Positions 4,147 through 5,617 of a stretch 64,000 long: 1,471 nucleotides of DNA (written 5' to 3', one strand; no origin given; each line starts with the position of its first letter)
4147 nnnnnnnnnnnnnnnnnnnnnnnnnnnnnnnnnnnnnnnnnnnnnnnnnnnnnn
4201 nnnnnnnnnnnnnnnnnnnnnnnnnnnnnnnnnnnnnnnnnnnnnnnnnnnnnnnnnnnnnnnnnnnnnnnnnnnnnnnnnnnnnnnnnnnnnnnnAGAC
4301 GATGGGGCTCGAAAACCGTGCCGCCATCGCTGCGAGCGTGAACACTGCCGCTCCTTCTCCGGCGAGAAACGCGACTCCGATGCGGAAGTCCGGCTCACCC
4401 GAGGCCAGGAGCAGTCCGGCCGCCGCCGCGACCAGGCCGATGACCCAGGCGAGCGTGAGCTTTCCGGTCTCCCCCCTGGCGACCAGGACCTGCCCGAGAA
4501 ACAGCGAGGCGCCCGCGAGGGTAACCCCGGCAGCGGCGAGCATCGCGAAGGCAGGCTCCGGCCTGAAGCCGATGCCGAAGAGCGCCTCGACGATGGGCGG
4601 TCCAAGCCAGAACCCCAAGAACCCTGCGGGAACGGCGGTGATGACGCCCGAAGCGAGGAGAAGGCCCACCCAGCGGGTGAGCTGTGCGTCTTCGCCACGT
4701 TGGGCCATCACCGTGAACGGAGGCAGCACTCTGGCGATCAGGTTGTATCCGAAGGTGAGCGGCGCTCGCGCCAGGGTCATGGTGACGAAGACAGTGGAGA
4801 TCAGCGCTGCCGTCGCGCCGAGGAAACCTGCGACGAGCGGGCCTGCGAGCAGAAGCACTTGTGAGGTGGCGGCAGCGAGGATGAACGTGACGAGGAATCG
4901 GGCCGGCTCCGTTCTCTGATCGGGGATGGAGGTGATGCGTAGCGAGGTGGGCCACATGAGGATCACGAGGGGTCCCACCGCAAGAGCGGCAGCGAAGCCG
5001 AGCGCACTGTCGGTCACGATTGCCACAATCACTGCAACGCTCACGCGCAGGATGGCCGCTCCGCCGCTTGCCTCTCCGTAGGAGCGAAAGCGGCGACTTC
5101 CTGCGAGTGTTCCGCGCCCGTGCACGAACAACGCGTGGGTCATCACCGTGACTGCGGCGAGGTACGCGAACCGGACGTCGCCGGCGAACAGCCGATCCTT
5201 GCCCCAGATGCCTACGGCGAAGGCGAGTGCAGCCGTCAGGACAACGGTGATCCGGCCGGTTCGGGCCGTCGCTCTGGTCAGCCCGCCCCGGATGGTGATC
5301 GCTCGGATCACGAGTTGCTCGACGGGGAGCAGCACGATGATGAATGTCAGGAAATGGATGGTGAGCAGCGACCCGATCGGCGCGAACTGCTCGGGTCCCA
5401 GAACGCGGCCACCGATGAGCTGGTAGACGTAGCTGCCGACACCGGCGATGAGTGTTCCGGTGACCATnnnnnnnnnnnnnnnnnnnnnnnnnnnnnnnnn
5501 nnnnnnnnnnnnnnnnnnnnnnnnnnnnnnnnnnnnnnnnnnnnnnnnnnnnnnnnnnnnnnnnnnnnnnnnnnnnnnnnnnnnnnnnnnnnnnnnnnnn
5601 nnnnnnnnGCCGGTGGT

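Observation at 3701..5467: Single polypeptide fusing a ~12-TM flippase-like polysaccharide-biosynthesis domain to a polyprenyl-phosphate sugar-1-phosphate transferase domain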

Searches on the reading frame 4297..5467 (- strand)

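Call 18: search_protein_representatives(protein=window:4297-5467:-)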
Query: 390 residues. Proteins with E-value up to 0.001 (for the whole library): 737; up to 1e-10: 336; up to 1e-30: 110. The best 150 are listed.
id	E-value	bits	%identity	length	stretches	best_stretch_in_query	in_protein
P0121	3.7e-100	352.0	51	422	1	1-380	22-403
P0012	5.2e-94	331.7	50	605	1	2-379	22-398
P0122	1.5e-87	310.5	50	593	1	2-384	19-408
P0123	3.1e-85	302.9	48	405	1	2-377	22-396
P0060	1.6e-84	300.5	51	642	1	2-379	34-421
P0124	8.7e-81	288.2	47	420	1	2-380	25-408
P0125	1.2e-80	287.8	47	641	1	2-379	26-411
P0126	3.3e-79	283.0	47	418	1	2-384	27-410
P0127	7.1e-72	258.9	43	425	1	1-382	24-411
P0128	5.7e-71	255.9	46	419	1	2-379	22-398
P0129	1.2e-64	235.1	44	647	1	1-384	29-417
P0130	1.8e-64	234.5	41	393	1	1-384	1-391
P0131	9.3e-62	225.6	42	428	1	2-382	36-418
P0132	3.6e-61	223.7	41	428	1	2-385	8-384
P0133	6.1e-61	222.9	40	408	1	1-380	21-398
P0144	1.0e-55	205.8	36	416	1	3-389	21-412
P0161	5.8e-47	176.9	36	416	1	2-380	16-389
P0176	1.3e-43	166.0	34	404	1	1-379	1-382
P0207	2.9e-36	141.8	33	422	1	2-384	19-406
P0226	7.9e-32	127.2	32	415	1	4-381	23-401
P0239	1.5e-27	113.0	30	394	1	4-378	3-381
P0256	1.2e-24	103.6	29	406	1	1-352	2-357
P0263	6.8e-24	101.1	29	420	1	2-383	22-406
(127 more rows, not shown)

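Call 19: search_protein_families(library=pfam, proteins=[P0121, P0130, P0144, P0161, P0176, P0207, P0226, P0239, P0256, P0263], max_evalue=1)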
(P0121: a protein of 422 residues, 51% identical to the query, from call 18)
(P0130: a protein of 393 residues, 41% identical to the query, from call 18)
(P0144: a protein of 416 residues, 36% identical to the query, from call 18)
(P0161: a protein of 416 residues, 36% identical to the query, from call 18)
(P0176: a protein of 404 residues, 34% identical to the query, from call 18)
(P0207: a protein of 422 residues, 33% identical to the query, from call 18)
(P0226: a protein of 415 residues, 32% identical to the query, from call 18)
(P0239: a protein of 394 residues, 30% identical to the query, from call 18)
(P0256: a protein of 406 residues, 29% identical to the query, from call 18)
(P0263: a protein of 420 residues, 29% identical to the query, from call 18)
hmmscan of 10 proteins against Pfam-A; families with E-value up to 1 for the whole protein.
P0121 (422 aa): 0 families

P0130 (393 aa): 0 families

P0144 (416 aa): 0 families

P0161 (416 aa): 1 family
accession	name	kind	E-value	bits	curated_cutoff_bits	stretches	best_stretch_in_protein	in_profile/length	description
PF01943.22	Polysacc_synt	-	0.0011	18.9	28.2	1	11-179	4-169/274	Polysaccharide biosynthesis protein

P0176 (404 aa): 1 family
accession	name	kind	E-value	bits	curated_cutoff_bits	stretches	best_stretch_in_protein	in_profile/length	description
PF01943.22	Polysacc_synt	-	9.3e-07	29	28.2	1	3-241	10-256/274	Polysaccharide biosynthesis protein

P0207 (422 aa): 0 families

P0226 (415 aa): 0 families

P0239 (394 aa): 0 families

P0256 (406 aa): 1 family
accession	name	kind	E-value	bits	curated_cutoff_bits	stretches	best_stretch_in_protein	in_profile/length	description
PF08495.15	FIST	-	0.19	12.1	23.2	1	262-374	14-114/189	FIST N domain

P0263 (420 aa): 2 families
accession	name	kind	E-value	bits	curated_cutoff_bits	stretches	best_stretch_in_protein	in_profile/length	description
PF01135.25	PCMT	-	0.052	13.8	20.3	1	352-401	56-104/210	Protein-L-isoaspartate(D-aspartate) O-methyltransferase (PCMT)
PF20556.3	DUF6768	-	0.12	12.5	27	0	18-78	41-100/123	Family of unknown function (DUF6768)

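Call 26: search_solved_structures(query=A2, max_evalue=10)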
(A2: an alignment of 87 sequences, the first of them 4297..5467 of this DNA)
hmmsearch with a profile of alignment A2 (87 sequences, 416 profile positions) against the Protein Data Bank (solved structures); distinct sequences matched with E-value up to 10: 2.
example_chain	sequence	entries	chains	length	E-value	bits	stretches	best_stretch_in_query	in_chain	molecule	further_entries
3h90_A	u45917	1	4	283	0.0054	18.7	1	46-123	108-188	Ferrous-iron efflux pump fieF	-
2qfi_A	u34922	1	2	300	0.054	15.4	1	46-123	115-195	Ferrous-iron efflux pump fieF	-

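Call 34: search_protein_families(library=pfam, alignment_id=A2, max_evalue=0.01)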
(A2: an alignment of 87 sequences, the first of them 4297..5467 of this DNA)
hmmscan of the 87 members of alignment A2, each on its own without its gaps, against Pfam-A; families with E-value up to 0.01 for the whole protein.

A. member 1, window:4297-5467:- (390 aa): 0 families

B. families by the number of members that match (of 87 scanned): 3 families
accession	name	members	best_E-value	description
PF01943.22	Polysacc_synt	6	9.3e-07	Polysaccharide biosynthesis protein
PF24800.1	DUF7702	1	0.0013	Domain of unknown function (DUF7702)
PF09925.14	DUF2157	1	0.0024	Predicted membrane protein (DUF2157)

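Call 38: find_related_loci(query=A3, collection=genome_contigs, flank=8000)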
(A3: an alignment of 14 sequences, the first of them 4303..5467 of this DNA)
Query A3 (388 aa) in genome_contigs; peptide patterns used: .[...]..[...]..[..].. (x = any residue, [..] = any of these).
136 stretches matched a pattern; 116 encode a relative of the query (tblastn E <= 1e-3); the best 80 are kept; 80 distinct loci.
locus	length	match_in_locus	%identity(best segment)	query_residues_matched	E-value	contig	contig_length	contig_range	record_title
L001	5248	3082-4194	82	1-371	0e+0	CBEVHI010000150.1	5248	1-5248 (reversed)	MAG TPA_asm: uncultured bacterium isolate SRR13309659_concoct_16 genome assembly, contig: ERZ26778719.1285, whole genome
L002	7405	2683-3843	71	1-387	3e-175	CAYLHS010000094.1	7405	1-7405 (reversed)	MAG TPA_asm: uncultured Acidimicrobiia bacterium isolate binchicken_co151_350 genome assembly, contig: NODE_16676_length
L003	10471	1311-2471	73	1-387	4e-171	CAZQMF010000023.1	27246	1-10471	MAG TPA_asm: uncultured Acidimicrobiia bacterium isolate SRP214966_co3_409 genome assembly, contig: NODE_2041_length_272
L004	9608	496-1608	73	1-371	4e-165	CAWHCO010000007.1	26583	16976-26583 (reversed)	MAG: uncultured bacterium isolate MFD02923.bin.2.53 genome assembly, contig: contig_35423, whole genome shotgun sequence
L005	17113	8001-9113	74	1-371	1e-155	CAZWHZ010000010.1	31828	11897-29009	MAG TPA_asm: uncultured Acidimicrobiia bacterium isolate SRP214966_co3_231 genome assembly, contig: NODE_1496_length_318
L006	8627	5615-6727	66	1-371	6e-134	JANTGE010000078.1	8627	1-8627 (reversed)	MAG: Acidimicrobiia bacterium isolate bin10049 c_000000009449, whole genome shotgun sequence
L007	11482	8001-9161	51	1-385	2e-96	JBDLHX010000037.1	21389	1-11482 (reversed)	MAG: Actinomycetota bacterium isolate MAG003 MAG003_37, whole genome shotgun sequence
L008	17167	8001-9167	47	1-382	3e-91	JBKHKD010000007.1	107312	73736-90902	MAG: Actinomycetota bacterium isolate D5M12_6 NODE_32_length_107312_cov_28.091034, whole genome shotgun sequence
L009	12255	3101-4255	48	1-379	1e-88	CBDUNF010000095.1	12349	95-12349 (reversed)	MAG TPA_asm: uncultured bacterium isolate SRR22808118_binner23_Refined_49 genome assembly, contig: ERZ25043431.3922, who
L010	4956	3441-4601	47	1-380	1e-88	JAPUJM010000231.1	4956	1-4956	MAG: Actinomycetota bacterium isolate KW1-S11_42 KW1-S11_42_cg231, whole genome shotgun sequence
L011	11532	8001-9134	47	1-371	4e-88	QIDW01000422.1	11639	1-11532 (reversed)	MAG: Acidimicrobiia bacterium isolate SZUA-217 Ga0063294_10002723, whole genome shotgun sequence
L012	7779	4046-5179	47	1-371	2e-87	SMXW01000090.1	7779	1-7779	MAG: Acidobacteria bacterium isolate N075bin71 k141_921380, whole genome shotgun sequence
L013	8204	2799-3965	49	1-382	2e-87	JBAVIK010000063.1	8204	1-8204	MAG: Acidimicrobiia bacterium isolate MFD02594_ilm_asm_bin11 k127_116440, whole genome shotgun sequence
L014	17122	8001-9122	49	1-368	3e-87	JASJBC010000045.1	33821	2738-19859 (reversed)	MAG: Acidimicrobiia bacterium isolate MO_071.B23 MO_071.c_527, whole genome shotgun sequence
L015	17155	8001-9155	48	1-379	2e-86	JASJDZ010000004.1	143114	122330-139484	MAG: Acidimicrobiia bacterium isolate MO_197.B6 MO_197.c_2, whole genome shotgun sequence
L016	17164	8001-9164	48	1-381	1e-86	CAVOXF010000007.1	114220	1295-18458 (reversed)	MAG: uncultured Actinomycetota bacterium isolate MFD09964.bin.1.174 genome assembly, contig: contig_8930, whole genome s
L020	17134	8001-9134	47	1-371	2e-84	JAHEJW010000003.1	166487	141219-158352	MAG: bacterium isolate Ww567 NODE_43_length_166487_cov_15.519247, whole genome shotgun sequence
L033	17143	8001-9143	48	1-371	1e-79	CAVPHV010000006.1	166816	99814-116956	MAG: uncultured Acidimicrobiia bacterium isolate MFD09964.bin.1.311 genome assembly, contig: contig_26142, whole genome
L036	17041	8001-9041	51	1-337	1e-78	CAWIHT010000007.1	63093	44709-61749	MAG: uncultured Actinomycetota bacterium isolate MFD03804.bin.1.164 genome assembly, contig: contig_21465, whole genome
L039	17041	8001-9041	50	1-337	2e-77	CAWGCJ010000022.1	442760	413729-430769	MAG: uncultured Acidimicrobiia bacterium isolate MFD03804.bin.2.108 genome assembly, contig: contig_7674, whole genome s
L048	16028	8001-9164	46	1-378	2e-74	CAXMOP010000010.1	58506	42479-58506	MAG: uncultured Kiloniellales bacterium isolate 07C-BC-St04_bin.11.orig genome assembly, contig: k141_657127, whole geno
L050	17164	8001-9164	47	1-378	1e-81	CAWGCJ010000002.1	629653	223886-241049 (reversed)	MAG: uncultured Acidimicrobiia bacterium isolate MFD03804.bin.2.108 genome assembly, contig: contig_304, whole genome sh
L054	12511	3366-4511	44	1-384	2e-71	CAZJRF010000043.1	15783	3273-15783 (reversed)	MAG TPA_asm: uncultured Acidimicrobiia bacterium isolate SRP214966_co2_443 genome assembly, contig: NODE_5757_length_157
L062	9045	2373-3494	42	1-375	1e-67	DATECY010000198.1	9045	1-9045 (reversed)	MAG TPA_asm: Acidimicrobiia bacterium isolate SMAG_U8284 k141_475878, whole genome shotgun sequence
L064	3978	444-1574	43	1-378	2e-67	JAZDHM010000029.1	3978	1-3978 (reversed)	MAG: Actinomycetota bacterium isolate MEGAHIT-group-0.332 k141_38070, whole genome shotgun sequence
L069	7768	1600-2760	42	1-388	4e-65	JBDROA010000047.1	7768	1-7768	MAG: Actinomycetota bacterium isolate MEGAHIT-group-1.925 k141_7231796, whole genome shotgun sequence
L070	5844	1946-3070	43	1-374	2e-64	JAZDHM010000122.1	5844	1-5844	MAG: Actinomycetota bacterium isolate MEGAHIT-group-0.332 k141_1267900, whole genome shotgun sequence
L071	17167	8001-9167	40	1-388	3e-64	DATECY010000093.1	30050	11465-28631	MAG TPA_asm: Acidimicrobiia bacterium isolate SMAG_U8284 k141_3441024, whole genome shotgun sequence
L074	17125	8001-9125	41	1-374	8e-63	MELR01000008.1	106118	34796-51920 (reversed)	MAG: Actinobacteria bacterium RBG_16_68_21 RBG_16_scaffold_195, whole genome shotgun sequence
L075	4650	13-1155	43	1-374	2e-62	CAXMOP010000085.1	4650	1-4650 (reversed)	MAG: uncultured Kiloniellales bacterium isolate 07C-BC-St04_bin.11.orig genome assembly, contig: k141_1827705, whole gen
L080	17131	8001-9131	37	1-371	4e-59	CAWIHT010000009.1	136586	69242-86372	MAG: uncultured Actinomycetota bacterium isolate MFD03804.bin.1.164 genome assembly, contig: contig_23839, whole genome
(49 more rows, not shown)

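Call 39: predict_structure(alignment_id=A2)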
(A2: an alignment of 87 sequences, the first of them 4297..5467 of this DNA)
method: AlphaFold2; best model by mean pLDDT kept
length: 390 residues; sequences in the alignment: 87
mean_pLDDT: 95.7   pTM: 0.92
mean pLDDT of the five models: 95.7, 95.0, 94.9, 94.4, 94.3
residues with pLDDT >= 90: 357; 70-90: 27; 50-70: 5; < 50: 1
segments of 3 or more residues with pLDDT < 50: none
pLDDT, mean of each block of 10 residues (from residue 1): 94 98 98 98 97 94 94 97 98 98 98 97 96 98 98 97 98 89 82 91 97 98 98 95 91 96 97 98 98 98 99 98 96 94 98 98 98 98 74
secondary structure, 60 per line:
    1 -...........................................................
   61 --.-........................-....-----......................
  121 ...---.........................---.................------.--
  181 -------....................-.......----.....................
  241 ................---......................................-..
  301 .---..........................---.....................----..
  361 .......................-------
elements in order: H2-60 H65-88 H90-93 H99-123 H127-151 H155-171 H188-207 H209-215 H220-256 H260-297 H305-330 H334-354 H359-383

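Call 50: search_protein_families(library=ncbifam, alignment_id=A2, max_evalue=0.01)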
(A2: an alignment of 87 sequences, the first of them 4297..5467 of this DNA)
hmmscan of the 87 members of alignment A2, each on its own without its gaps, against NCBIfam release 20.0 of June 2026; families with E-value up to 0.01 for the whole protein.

A. member 1, window:4297-5467:- (390 aa): 0 families

B. families by the number of members that match (of 87 scanned): 2 families
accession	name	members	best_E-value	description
NF002712.0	PRK02542.1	1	0.0045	photosystem I assembly protein Ycf4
NF010439.0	PRK13865.1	1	0.0065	type IV secretion system protein VirB8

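Call 55: search_protein_families(library=pfam, proteins=[L016:9846-10280:+, L013:7249-8204:+, L013:4703-5860:+, L016:10163-11026:+, L020:14157-16214:+, L013:105-1085:+, L020:4516-6192:-, L071:5858-7837:+, L071:10526-11998:-, L014:10288-12006:+], max_evalue=0.0001)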
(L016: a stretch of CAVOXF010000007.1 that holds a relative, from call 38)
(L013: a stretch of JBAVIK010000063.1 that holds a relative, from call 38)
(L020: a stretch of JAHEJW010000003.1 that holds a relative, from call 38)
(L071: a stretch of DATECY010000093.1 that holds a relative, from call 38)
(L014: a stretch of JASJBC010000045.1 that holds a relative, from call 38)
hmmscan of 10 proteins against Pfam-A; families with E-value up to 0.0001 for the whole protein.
L016:9846-10280:+ (144 aa): 1 family
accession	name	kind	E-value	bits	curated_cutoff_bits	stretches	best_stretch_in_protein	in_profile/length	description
PF13380.12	CoA_binding_2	-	8.6e-36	123.3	22.8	1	26-136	3-113/116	CoA binding domain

L013:7249-8204:+ (318 aa): 3 families
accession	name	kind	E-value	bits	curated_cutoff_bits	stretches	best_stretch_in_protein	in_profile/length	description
PF00005.33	ABC_tran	-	3.8e-29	102.5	25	1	27-187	1-137/137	ABC transporter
PF08352.17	oligo_HPY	-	9.6e-20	71.2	27.1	1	238-302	1-65/65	Oligopeptide/dipeptide transporter, C-terminal region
PF13304.12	AAA_21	-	5e-05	24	27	0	149-222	228-303/304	AAA domain, putative AbiEii toxin, Type IV TA system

L013:4703-5860:+ (385 aa): 2 families
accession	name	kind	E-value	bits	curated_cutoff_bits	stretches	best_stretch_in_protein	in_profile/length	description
PF07687.19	M20_dimer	-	4.9e-08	33.3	21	1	174-266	9-103/107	Peptidase dimerisation domain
PF01546.33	Peptidase_M20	-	1e-06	29.3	24.6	1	92-332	26-171/206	Peptidase family M20/M25/M40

L016:10163-11026:+ (287 aa): 0 families

L020:14157-16214:+ (685 aa): 1 family
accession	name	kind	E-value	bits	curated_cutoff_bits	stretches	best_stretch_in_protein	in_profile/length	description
PF00496.27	SBP_bac_5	-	1.8e-57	195.6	32.4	1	186-591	1-362/368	Bacterial extracellular solute-binding proteins, family 5 Middle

L013:105-1085:+ (326 aa): 1 family
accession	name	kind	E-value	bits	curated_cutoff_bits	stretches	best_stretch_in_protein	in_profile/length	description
PF00296.26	Bac_luciferase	-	4.7e-54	184.3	27.9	1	1-298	1-313/314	Luciferase-like monooxygenase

L020:4516-6192:- (558 aa): 1 family
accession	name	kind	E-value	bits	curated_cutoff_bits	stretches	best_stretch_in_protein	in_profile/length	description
PF05960.17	DUF885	-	4.3e-120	403.3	32.4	1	20-547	1-530/532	Bacterial protein of unknown function (DUF885)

L071:5858-7837:+ (659 aa): 2 families
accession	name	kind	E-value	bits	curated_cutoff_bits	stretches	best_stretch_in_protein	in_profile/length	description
PF01471.23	PG_binding_1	-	3.2e-33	114.1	23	2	591-647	1-57/57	Putative peptidoglycan binding domain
PF08486.15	SpoIID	-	1.1e-12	48.9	23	1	217-313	4-97/97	Stage II sporulation protein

L071:10526-11998:- (490 aa): 2 families
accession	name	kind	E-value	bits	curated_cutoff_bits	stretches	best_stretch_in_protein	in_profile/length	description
PF00883.26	Peptidase_M17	-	1e-116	390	25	1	179-482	2-310/310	Cytosol aminopeptidase family, catalytic domain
PF02789.23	Peptidase_M17_N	-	1.9e-15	57.4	23.4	1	50-145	24-128/129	Cytosol aminopeptidase family, N-terminal domain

L014:10288-12006:+ (572 aa): 2 families
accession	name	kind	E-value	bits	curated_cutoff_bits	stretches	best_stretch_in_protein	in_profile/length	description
PF02518.31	HATPase_c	-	7e-18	65.5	26.4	1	461-566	2-108/111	Histidine kinase-, DNA gyrase B-, and HSP90-like ATPase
PF00512.31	HisKA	-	1.8e-12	47.5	26.9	1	355-419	2-63/66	His Kinase A (phospho-acceptor) domain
